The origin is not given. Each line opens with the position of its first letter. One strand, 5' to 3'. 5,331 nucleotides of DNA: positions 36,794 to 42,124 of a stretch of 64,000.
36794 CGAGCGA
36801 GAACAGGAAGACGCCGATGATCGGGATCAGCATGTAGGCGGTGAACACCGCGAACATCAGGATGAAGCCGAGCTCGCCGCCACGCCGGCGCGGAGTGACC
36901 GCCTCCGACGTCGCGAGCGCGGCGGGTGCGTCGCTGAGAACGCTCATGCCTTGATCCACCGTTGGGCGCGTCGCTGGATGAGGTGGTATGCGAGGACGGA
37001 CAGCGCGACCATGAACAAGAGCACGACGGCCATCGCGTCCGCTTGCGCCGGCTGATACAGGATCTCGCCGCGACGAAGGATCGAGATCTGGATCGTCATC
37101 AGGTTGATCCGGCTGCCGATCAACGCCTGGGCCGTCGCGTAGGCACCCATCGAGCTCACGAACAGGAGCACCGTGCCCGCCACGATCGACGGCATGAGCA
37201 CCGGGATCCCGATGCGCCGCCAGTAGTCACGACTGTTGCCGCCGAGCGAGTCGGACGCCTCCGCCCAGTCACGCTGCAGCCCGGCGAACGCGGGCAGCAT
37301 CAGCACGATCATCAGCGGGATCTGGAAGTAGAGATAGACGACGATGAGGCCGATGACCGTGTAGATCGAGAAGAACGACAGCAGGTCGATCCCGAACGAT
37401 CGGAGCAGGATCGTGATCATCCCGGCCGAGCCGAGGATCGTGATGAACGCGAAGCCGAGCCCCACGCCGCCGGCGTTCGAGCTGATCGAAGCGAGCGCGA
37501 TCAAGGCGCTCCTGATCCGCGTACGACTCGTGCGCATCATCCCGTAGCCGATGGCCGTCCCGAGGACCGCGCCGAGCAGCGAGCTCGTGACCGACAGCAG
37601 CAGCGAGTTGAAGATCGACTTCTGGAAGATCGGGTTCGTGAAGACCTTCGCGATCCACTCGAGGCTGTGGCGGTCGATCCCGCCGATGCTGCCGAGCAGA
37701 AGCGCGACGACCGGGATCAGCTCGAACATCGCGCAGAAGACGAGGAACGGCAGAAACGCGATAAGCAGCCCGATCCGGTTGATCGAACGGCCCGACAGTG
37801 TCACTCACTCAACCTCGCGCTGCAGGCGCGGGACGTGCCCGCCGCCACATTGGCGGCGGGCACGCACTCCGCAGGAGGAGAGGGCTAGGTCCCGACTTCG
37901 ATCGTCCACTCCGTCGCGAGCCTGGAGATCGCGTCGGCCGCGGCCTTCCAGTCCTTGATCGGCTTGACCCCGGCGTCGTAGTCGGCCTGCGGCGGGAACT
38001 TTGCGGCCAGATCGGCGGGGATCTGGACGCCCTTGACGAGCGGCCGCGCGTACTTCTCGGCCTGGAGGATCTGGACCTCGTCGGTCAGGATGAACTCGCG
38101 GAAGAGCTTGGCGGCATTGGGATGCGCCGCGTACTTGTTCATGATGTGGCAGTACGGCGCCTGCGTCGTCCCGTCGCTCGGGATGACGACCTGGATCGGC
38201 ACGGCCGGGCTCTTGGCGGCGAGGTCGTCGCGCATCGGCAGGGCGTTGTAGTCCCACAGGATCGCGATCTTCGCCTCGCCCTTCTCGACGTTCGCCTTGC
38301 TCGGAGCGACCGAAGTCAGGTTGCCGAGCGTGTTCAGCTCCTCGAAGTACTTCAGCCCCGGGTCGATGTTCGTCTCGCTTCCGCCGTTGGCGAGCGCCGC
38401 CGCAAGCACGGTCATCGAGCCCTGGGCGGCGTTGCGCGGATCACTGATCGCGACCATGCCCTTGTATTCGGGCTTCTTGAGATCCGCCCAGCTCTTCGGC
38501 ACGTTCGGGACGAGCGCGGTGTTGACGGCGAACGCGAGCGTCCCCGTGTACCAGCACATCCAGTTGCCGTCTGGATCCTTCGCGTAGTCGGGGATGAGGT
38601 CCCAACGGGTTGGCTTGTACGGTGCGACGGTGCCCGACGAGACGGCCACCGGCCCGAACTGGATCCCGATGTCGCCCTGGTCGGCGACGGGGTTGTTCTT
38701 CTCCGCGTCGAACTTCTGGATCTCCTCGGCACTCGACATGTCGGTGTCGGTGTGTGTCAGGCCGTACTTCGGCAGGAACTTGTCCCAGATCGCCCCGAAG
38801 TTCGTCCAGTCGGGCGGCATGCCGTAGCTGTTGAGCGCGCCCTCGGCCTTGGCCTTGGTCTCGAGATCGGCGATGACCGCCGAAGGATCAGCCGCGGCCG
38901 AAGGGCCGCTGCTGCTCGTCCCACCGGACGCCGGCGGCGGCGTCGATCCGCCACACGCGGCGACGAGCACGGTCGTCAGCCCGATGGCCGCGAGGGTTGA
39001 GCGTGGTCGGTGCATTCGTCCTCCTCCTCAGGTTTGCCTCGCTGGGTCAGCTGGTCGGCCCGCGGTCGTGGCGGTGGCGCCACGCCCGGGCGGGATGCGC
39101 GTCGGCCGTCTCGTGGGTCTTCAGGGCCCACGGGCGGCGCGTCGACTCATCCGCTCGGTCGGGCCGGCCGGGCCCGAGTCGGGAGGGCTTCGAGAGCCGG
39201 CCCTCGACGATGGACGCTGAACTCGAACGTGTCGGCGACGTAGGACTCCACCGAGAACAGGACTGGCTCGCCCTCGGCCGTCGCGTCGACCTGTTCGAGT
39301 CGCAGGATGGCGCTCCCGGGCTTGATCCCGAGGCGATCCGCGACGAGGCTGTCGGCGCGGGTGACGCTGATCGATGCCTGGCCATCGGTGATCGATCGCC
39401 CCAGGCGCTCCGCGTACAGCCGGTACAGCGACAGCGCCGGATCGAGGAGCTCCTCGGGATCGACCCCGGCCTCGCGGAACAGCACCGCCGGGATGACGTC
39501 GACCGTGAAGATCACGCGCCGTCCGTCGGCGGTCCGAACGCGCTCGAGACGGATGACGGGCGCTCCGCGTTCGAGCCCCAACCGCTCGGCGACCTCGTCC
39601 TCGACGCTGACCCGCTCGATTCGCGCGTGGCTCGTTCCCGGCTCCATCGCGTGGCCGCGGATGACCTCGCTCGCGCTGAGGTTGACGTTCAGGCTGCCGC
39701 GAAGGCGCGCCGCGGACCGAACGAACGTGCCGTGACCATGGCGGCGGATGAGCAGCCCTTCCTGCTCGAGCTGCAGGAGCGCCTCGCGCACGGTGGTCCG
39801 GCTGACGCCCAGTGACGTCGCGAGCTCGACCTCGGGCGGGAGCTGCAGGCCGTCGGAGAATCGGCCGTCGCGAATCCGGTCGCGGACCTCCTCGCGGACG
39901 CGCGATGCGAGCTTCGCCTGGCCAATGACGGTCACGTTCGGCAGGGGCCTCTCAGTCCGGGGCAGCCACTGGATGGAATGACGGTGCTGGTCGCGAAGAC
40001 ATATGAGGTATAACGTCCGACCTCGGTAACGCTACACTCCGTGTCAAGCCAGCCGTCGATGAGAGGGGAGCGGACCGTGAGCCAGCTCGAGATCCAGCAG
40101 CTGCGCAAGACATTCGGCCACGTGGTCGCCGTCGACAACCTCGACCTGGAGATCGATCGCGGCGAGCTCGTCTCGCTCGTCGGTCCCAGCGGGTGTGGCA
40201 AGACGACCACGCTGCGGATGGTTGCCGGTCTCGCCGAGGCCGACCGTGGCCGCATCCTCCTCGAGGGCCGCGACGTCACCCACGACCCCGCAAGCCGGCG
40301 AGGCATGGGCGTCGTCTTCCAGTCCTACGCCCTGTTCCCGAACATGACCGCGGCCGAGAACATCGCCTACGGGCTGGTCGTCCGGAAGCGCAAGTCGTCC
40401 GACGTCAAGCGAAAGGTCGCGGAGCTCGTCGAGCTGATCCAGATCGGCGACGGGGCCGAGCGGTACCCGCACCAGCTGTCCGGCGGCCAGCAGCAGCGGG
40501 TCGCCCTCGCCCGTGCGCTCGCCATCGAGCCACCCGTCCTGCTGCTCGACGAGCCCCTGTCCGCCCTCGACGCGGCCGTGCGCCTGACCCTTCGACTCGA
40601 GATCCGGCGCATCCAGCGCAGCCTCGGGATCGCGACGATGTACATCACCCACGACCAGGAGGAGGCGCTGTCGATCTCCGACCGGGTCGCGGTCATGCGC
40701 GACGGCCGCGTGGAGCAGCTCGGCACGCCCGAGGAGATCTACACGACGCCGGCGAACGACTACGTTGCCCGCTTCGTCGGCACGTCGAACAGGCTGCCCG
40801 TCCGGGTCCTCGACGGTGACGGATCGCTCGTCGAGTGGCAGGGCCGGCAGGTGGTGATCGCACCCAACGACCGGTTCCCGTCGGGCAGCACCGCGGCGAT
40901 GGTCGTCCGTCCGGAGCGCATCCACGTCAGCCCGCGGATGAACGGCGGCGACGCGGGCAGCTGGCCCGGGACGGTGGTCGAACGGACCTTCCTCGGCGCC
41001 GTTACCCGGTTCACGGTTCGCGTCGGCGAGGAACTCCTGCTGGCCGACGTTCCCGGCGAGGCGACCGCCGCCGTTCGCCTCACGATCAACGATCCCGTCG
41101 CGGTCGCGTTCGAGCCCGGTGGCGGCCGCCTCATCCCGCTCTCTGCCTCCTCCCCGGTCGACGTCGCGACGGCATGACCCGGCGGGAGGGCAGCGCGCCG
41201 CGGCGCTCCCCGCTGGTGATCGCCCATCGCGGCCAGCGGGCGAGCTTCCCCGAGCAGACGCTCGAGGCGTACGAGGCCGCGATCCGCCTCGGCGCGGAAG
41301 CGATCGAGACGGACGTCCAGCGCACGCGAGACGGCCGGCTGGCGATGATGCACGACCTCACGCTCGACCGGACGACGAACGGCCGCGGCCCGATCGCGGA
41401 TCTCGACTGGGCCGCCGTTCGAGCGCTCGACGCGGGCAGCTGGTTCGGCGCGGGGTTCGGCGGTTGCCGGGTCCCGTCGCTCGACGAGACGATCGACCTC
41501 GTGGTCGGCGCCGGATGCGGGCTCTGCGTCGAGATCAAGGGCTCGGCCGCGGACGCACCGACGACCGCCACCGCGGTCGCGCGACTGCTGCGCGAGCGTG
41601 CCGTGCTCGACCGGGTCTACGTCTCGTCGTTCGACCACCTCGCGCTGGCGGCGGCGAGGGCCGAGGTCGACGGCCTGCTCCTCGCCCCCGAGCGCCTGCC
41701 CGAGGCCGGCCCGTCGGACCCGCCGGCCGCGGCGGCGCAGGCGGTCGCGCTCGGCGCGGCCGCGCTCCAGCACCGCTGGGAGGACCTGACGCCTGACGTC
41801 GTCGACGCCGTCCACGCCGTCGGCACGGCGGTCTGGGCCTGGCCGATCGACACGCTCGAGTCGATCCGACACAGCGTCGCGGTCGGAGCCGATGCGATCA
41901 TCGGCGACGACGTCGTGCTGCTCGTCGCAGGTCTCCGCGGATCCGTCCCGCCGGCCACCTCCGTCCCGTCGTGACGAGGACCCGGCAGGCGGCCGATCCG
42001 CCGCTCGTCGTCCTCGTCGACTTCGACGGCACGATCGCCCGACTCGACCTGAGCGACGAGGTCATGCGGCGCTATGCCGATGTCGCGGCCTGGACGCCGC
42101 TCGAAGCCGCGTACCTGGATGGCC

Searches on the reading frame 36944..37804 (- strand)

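Call 23: search_protein_families(library=pfam, proteins=[window:36944-37804:-], max_evalue=0.00001)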
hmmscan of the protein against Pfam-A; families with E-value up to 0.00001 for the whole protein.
window:36944-37804:- (286 aa): 1 family
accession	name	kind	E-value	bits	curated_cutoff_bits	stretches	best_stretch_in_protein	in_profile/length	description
PF00528.27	BPD_transp_1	-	1.2e-08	35.3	26.4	1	144-284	48-182/184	Binding-protein-dependent transport system inner membrane component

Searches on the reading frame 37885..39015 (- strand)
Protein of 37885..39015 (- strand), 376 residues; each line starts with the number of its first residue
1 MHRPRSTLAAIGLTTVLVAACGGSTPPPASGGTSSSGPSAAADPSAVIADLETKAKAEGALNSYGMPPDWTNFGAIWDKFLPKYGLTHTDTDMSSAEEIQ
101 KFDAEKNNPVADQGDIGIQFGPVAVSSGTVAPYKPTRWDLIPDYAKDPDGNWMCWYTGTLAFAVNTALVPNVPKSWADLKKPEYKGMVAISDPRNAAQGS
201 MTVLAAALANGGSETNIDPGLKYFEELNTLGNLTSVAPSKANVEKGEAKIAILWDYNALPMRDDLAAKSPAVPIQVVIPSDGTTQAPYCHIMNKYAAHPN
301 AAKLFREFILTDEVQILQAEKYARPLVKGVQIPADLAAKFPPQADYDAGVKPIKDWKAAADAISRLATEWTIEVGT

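Call 23: search_protein_families(library=pfam, proteins=[window:37885-39015:-], max_evalue=0.00001)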
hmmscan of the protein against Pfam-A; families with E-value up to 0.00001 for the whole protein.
window:37885-39015:- (376 aa): 2 families
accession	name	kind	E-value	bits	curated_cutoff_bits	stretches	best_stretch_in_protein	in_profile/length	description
PF13343.11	SBP_bac_6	-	7.8e-31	107.8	24.6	1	120-332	20-220/245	Bacterial extracellular solute-binding protein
PF13531.11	SBP_bac_11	-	5.6e-12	46.4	25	1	157-316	78-219/227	Bacterial extracellular solute-binding protein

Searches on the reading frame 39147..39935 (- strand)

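Call 23: search_protein_families(library=pfam, proteins=[window:39147-39935:-], max_evalue=0.00001)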
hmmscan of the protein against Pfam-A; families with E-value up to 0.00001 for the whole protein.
window:39147-39935:- (262 aa): 2 families
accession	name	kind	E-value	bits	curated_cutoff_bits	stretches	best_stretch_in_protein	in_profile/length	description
PF07702.18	UTRA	-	2e-28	99.4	23.8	1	97-237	4-140/141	UTRA domain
PF00392.27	GntR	-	1.3e-22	79.6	27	1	9-72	1-64/64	Bacterial regulatory proteins, gntR family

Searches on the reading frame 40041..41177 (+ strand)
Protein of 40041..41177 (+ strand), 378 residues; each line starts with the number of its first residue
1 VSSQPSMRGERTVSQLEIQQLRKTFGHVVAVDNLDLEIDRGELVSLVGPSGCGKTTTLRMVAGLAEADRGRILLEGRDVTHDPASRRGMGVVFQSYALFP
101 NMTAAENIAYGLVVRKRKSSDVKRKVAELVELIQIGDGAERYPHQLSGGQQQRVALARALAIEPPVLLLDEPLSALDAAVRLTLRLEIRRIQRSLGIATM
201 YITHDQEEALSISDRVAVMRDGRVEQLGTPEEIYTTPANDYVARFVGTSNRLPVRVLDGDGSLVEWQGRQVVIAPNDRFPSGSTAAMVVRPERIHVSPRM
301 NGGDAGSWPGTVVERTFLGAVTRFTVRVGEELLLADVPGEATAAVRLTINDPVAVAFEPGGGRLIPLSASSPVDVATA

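Call 23: search_protein_families(library=pfam, proteins=[window:40041-41177:+], max_evalue=0.00001)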
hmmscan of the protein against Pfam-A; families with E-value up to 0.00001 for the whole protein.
window:40041-41177:+ (378 aa): 3 families
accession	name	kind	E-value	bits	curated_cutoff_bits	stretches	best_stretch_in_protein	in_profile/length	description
PF00005.33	ABC_tran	-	8.1e-37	127.3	25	1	32-173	2-136/137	ABC transporter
PF08402.16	TOBE_2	-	1.6e-12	47.8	21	1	288-363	2-74/76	TOBE domain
PF13304.12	AAA_21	-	1.2e-06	29.3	27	0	129-205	221-299/304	AAA domain, putative AbiEii toxin, Type IV TA system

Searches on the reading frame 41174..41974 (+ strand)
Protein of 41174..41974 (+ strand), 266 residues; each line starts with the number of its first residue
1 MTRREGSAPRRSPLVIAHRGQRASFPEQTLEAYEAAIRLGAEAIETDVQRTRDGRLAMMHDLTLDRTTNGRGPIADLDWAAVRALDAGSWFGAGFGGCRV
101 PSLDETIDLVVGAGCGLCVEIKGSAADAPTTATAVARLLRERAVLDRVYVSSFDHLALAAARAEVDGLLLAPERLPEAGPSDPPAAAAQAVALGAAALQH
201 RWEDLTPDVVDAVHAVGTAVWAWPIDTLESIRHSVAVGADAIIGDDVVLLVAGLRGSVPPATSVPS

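Call 31: search_protein_families(library=ncbifam, proteins=[window:41174-41974:+], max_evalue=0.00001)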
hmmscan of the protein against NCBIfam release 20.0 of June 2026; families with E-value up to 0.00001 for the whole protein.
window:41174-41974:+ (266 aa): 3 families
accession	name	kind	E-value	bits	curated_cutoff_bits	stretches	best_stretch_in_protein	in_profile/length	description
NF006989.0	PRK09454.1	equivalog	4.5e-40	137.6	264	1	13-250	10-244/251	glycerophosphodiester phosphodiesterase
NF053857.1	LysphglycPlipDStph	equivalog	1.2e-17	64.2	450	1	11-91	44-124/305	lysophosphatidylglycerol phospholipase D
NF008354.0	PRK11143.1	equivalog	7.2e-11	41.6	254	1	10-69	28-87/359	glycerophosphodiester phosphodiesterase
